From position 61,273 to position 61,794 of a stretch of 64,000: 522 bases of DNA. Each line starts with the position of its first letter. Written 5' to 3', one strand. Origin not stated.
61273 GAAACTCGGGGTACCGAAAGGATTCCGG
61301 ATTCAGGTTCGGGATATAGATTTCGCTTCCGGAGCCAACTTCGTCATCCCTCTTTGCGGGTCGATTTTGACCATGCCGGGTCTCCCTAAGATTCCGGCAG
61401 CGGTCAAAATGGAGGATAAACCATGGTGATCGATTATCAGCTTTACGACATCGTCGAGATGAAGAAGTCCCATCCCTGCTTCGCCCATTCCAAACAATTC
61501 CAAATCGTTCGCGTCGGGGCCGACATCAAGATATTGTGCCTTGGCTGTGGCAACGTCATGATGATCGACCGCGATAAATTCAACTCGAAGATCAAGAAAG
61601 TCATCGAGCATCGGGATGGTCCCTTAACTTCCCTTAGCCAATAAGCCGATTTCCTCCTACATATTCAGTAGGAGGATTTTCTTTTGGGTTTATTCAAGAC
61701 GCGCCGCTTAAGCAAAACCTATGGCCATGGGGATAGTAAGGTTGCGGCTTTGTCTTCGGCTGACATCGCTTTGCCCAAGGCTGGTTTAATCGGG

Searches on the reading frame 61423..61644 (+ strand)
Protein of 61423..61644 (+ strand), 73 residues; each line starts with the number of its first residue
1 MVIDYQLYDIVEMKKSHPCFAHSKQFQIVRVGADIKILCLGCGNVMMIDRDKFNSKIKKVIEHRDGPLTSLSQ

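Call 56: search_protein_families(library=pfam, proteins=[window:61423-61644:+], max_evalue=0.01)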
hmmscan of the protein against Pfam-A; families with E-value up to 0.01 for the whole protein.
window:61423-61644:+ (73 aa): 1 family
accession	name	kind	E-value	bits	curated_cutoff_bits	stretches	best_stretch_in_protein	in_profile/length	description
PF06107.17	DUF951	-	5.3e-23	81.2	25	1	5-61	1-55/55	Bacterial protein of unknown function (DUF951)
